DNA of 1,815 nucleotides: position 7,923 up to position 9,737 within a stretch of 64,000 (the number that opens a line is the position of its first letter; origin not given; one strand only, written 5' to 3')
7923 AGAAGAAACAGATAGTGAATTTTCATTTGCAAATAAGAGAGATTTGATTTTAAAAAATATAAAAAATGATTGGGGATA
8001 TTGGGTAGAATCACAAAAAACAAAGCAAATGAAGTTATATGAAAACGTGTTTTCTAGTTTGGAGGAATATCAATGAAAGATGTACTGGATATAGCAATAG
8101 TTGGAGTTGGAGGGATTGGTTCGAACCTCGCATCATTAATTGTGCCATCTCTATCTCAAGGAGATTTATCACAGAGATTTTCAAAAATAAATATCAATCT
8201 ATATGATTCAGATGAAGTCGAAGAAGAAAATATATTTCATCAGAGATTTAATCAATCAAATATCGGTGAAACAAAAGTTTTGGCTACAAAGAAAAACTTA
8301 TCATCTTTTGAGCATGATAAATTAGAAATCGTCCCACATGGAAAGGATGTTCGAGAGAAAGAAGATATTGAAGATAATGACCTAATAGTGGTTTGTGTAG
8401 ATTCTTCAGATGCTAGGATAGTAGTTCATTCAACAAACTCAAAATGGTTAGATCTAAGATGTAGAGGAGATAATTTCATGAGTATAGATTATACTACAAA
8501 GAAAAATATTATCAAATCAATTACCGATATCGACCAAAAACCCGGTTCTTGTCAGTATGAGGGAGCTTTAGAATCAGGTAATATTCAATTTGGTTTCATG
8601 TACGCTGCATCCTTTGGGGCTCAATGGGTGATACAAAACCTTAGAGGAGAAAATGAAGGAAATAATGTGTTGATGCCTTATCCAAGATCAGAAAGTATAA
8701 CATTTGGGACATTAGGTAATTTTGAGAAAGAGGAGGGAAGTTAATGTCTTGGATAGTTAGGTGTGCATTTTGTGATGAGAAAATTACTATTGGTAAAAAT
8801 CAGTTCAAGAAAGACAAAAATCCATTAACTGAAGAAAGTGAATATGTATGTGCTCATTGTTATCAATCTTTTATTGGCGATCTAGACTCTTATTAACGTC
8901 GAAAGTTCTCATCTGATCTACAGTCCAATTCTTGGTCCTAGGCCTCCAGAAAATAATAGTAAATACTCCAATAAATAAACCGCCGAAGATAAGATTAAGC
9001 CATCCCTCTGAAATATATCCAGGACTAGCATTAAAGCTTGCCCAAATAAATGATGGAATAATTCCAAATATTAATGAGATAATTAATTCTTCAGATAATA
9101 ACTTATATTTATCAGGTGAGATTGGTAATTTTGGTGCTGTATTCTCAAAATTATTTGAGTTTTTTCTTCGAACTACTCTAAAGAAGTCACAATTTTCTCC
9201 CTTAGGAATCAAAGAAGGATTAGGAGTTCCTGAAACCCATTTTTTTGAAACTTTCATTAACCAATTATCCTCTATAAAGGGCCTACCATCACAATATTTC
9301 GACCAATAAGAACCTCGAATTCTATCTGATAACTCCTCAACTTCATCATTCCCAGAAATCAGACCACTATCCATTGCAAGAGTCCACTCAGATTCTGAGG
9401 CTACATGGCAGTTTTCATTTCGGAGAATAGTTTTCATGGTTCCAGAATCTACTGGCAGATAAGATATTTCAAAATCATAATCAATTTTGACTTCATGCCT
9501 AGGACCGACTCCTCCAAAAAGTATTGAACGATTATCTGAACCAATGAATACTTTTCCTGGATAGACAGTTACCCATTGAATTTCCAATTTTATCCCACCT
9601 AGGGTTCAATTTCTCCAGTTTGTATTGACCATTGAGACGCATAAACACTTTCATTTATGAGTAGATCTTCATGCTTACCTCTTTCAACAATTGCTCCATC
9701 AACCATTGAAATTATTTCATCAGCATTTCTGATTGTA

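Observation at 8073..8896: Split E1: zinc-binding CxxC...CxxC element encoded as a separate, translationally coupled 50-aa ORF missed by the ORF track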

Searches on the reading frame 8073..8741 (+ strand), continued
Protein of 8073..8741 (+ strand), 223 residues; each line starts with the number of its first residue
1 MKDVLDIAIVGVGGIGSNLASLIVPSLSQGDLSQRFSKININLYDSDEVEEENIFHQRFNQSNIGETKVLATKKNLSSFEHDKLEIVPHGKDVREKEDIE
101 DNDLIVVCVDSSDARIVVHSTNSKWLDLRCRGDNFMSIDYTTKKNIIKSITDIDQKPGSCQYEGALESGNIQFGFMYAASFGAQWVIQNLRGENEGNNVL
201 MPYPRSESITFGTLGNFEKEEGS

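Call 63: find_encoding_contigs(protein=P0025, flank=3000, max_places=2)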
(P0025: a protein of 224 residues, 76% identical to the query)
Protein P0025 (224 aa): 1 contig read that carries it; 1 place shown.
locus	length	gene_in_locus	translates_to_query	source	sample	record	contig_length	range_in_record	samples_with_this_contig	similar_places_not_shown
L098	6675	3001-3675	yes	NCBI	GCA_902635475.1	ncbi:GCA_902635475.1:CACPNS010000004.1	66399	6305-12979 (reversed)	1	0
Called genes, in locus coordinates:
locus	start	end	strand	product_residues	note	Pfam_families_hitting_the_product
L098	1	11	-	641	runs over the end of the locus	-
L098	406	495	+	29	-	-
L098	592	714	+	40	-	-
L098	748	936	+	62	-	-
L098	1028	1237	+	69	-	-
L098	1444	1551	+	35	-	-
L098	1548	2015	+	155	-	PF14464:Prok-JAB (weak)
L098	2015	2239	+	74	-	-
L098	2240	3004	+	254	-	-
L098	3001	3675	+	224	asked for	PF00899:ThiF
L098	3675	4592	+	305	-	-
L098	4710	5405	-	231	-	-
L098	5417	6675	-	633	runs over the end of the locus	PF00664:ABC_membrane, PF00005:ABC_tran, PF02463:SMC_N (faint)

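Call 64: find_encoding_contigs(protein=P0011, flank=3000, max_places=2)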
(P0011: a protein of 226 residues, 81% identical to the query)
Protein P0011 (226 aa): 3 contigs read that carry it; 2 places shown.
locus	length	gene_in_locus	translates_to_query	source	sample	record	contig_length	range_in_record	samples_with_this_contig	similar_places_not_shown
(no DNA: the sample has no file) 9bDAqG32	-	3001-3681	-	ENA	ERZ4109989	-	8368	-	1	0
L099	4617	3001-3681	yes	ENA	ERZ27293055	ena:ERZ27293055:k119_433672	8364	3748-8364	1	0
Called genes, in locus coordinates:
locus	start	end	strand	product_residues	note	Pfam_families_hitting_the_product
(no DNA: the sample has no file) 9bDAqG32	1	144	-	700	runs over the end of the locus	-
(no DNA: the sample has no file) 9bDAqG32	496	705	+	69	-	-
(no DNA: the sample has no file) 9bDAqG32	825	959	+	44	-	-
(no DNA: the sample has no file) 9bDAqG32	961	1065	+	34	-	-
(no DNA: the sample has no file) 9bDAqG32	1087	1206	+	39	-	-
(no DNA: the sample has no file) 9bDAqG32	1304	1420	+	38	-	-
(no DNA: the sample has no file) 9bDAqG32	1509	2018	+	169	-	PF14464:Prok-JAB (faint)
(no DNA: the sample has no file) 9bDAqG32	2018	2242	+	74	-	-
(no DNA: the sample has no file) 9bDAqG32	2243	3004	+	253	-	-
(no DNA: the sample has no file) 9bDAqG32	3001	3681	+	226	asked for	PF00899:ThiF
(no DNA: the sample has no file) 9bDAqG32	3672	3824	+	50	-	-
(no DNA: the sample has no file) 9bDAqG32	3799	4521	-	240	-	-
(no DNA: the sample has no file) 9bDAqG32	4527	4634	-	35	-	?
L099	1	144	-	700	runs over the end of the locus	-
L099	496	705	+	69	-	-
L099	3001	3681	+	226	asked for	PF00899:ThiF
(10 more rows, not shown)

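Call 65: find_encoding_contigs(protein=P0022, flank=3000, max_places=2)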
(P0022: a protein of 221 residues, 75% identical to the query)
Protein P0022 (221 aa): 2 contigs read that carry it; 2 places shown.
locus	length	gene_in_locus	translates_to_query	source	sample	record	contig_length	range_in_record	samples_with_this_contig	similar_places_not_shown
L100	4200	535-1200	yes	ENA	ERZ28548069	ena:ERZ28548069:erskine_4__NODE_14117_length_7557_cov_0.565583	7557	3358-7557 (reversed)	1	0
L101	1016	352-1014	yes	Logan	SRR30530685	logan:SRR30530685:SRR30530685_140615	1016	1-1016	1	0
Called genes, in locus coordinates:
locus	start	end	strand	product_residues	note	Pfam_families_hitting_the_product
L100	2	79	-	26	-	?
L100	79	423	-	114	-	-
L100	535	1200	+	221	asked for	PF00899:ThiF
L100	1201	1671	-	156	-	PF13404:HTH_AsnC-type, PF13412:HTH_24, PF01037:AsnC_trans_reg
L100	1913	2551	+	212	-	PF01053:Cys_Met_Meta_PP, PF06838:Met_gamma_lyase (weak), PF03841:SelA (faint)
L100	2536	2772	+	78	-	PF01053:Cys_Met_Meta_PP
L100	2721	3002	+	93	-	PF01053:Cys_Met_Meta_PP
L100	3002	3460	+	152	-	PF01810:LysE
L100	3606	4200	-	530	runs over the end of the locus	-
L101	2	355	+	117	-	?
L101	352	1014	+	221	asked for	PF00899:ThiF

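Call 66: find_encoding_contigs(protein=P0031, flank=3000, max_places=2)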
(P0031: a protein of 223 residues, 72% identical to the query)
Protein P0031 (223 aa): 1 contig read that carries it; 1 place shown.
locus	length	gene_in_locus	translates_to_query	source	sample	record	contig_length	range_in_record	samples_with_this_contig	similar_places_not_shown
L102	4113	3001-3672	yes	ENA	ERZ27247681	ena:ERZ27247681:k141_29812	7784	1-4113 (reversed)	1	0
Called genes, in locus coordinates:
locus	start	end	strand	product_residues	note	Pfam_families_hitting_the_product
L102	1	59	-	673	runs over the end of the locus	-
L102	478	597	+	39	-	-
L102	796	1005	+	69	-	-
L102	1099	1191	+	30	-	-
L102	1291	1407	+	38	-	-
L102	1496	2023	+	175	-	-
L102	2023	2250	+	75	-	-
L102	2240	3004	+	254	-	-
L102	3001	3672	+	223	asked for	PF00899:ThiF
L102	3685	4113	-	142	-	?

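Call 84: find_related_loci(query=A1, collection=viral_contigs, flank=5000)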
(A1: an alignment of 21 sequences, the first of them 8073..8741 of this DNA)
Query A1 (223 aa) in viral_contigs; peptide patterns used: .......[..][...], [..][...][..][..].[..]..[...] (x = any residue, [..] = any of these).
55 stretches matched a pattern; 1 encode a relative of the query (tblastn E <= 1e-3); 1 distinct loci.
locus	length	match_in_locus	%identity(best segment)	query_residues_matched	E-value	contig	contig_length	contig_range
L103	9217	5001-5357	25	1-124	6e-8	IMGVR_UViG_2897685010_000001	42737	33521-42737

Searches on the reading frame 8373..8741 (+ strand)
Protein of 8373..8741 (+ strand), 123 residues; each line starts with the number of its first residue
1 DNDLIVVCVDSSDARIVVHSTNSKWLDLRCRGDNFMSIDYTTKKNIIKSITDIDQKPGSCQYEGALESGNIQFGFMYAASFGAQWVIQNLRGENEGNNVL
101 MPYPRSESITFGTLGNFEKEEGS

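Call 89: search_solved_structures(query=window:8373-8741:+, max_evalue=10, show_alignments=5)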
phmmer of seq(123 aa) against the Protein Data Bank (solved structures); distinct sequences matched with E-value up to 10: 0.

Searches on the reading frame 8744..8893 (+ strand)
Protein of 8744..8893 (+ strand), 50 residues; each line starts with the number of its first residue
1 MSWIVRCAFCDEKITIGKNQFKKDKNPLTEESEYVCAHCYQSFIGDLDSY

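Call 3: search_protein_families(library=pfam, proteins=[window:8744-8893:+], max_evalue=0.1)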
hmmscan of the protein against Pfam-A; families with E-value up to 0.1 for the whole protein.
window:8744-8893:+ (50 aa): 7 families
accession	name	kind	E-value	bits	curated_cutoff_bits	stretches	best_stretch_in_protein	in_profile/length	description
PF05876.18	GpA_ATPase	-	0.00057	20.1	25.6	1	2-41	192-231/247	Phage terminase large subunit gpA, ATPase domain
PF14471.11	DUF4428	-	0.0073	16.6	27.8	1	6-42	1-29/51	Domain of unknown function (DUF4428)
PF25144.1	Zn_ribbon_IFT122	-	0.014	15.6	27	1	26-50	15-39/45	IFT122, zinc ribbon domain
PF07975.18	C1_4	-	0.018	15.7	28.9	1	7-48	2-40/55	TFIIH C1-like domain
PF13465.12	zf-H2C2_2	-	0.033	15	40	0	29-43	10-24/26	Zinc-finger double domain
PF25169.1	DUF7830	-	0.04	14.2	27.5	0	29-42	30-43/72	Domain of unknown function (DUF7830)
PF23547.1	Zn_ribbon_FGT1_1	-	0.073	13.1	27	0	5-18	3-16/35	FORGETTER1 first zinc ribbon domain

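Call 4: search_protein_families(library=ncbifam, proteins=[window:8744-8893:+], max_evalue=0.1)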
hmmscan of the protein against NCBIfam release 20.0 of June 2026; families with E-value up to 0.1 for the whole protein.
window:8744-8893:+ (50 aa): 2 families
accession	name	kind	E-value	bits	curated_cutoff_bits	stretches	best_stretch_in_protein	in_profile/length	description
NF047912.1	ECs_2282_CxxC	subfamily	0.0021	17.9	37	1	17-43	9-37/60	ECs_2282 family putative zinc-binding protein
TIGR00622.1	ssl1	subfamily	0.028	15.1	45.1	1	7-49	58-97/112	TFIIH complex SSL1-like subunit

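Call 5: search_protein_families(library=padloc, proteins=[window:8744-8893:+], max_evalue=0.1)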
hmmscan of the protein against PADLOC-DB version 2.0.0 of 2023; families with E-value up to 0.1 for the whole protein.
window:8744-8893:+ (50 aa): 0 families

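Call 6: search_protein_families(library=phrogs, proteins=[window:8744-8893:+], max_evalue=0.1)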
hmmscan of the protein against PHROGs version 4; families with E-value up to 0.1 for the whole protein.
window:8744-8893:+ (50 aa): 4 families
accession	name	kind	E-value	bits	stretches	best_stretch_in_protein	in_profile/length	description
phrog_2999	-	unknown function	0.00099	20.6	1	1-46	1-49/108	-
phrog_5835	-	unknown function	0.018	16.6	1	6-42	54-94/97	-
phrog_2569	-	unknown function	0.023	15.8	1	1-44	1-46/58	-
phrog_16376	-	unknown function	0.08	14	0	5-18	36-49/56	-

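Call 14: find_homologous_proteins(query=window:8744-8893:+, max_evalue=0.01)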
Query window:8744-8893:+ (50 aa): 5 proteins with E <= 0.01 among 5 candidates.
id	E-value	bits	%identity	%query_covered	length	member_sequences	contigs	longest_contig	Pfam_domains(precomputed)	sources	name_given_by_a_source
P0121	3.2e-28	113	100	100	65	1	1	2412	-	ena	-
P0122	3.8e-25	103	90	100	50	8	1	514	-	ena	-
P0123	1.4e-18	83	74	100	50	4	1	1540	-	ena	-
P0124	2.1e-17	79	78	98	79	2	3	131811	-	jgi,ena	-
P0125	1.4e-14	70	68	100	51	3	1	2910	-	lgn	-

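Call 17: find_encoding_contigs(protein=P0124, flank=10000, max_places=3)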
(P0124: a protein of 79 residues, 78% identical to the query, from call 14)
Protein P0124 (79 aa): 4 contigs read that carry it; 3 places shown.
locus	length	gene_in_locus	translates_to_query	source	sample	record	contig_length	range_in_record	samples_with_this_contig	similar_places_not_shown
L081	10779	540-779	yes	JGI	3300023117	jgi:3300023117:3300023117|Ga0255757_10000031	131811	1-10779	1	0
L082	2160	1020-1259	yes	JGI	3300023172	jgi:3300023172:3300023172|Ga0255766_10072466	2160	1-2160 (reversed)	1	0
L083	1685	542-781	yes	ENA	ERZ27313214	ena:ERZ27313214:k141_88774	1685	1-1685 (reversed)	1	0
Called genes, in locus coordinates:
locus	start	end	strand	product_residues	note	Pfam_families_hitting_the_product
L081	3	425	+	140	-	?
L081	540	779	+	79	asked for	-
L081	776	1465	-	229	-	-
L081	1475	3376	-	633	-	PF00664:ABC_membrane, PF00005:ABC_tran, PF02463:SMC_N (faint)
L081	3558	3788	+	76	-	-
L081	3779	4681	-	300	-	PF01026:TatD_DNase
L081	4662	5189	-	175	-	PF00352:TBP (faint)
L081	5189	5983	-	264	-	-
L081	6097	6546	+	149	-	PF03061:4HBT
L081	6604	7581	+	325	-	PF03144:GTP_EFTU_D2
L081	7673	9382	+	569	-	-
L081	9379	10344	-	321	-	PF00294:PfkB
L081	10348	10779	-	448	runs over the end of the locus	PF00289:Biotin_carb_N, PF02222:ATP-grasp (weak), PF02786:CPSase_L_D2, PF07478:Dala_Dala_lig_C, PF02785:Biotin_carb_C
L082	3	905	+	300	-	?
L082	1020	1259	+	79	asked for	-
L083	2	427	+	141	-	?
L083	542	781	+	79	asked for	-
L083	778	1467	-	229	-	-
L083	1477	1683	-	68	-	?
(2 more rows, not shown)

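Call 18: find_encoding_contigs(protein=P0125, flank=5000, max_places=3)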
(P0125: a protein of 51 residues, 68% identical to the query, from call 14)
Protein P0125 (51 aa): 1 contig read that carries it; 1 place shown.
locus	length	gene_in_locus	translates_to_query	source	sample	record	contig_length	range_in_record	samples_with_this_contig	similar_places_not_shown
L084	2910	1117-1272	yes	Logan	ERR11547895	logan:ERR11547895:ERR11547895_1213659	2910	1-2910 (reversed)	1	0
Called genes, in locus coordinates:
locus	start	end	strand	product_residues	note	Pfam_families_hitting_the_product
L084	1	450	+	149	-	?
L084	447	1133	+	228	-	PF00899:ThiF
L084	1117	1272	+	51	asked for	-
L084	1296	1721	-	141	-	PF13404:HTH_AsnC-type (weak), PF13412:HTH_24, PF01037:AsnC_trans_reg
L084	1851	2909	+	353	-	?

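Call 19: find_encoding_contigs(protein=P0123, flank=5000, max_places=3)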
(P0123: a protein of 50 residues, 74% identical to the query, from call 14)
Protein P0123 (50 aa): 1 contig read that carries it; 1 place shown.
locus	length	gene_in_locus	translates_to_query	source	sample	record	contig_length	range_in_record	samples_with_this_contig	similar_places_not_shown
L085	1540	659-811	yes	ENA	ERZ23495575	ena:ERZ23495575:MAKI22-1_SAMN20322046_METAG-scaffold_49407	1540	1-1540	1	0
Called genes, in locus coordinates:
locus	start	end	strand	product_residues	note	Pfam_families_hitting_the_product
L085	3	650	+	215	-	?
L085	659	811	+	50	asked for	-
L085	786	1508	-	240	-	-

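Call 54: search_protein_representatives(alignment_id=A4)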
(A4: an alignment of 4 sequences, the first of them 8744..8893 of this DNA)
Query: 4 sequences, 50 profile positions. Proteins with E-value up to 0.001 (for the whole library): 4; up to 1e-10: 2; up to 1e-30: 0. The best 4 are listed.
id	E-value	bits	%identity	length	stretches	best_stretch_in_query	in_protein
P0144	5.9e-27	109.5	-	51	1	1-50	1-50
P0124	3.3e-22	94.3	-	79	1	11-50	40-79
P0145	9.7e-05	38.3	-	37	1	1-20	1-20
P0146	5.2e-04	36.0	-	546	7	7-48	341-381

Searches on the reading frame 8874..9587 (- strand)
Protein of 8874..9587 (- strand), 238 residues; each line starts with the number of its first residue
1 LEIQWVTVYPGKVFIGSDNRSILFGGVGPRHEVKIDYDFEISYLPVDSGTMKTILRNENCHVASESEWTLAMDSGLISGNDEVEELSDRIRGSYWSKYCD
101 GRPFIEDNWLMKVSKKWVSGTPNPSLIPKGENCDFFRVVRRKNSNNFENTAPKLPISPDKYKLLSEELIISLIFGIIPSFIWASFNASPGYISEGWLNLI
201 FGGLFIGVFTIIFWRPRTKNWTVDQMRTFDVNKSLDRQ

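Call 3: search_protein_families(library=pfam, proteins=[window:8874-9587:-], max_evalue=0.1)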
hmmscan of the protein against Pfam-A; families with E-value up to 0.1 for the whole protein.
window:8874-9587:- (238 aa): 0 families

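Call 4: search_protein_families(library=ncbifam, proteins=[window:8874-9587:-], max_evalue=0.1)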
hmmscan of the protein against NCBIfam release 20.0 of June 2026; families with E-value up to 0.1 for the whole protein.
window:8874-9587:- (238 aa): 0 families

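Call 5: search_protein_families(library=padloc, proteins=[window:8874-9587:-], max_evalue=0.1)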
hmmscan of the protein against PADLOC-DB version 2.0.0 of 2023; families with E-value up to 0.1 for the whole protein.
window:8874-9587:- (238 aa): 1 family
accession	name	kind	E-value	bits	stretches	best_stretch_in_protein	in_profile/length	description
PDLC01168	CARF_2M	-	0.053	11.3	1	164-220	11-65/200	"CARF, 2 TMs"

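Call 6: search_protein_families(library=phrogs, proteins=[window:8874-9587:-], max_evalue=0.1)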
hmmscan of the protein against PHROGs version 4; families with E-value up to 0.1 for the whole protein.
window:8874-9587:- (238 aa): 0 families
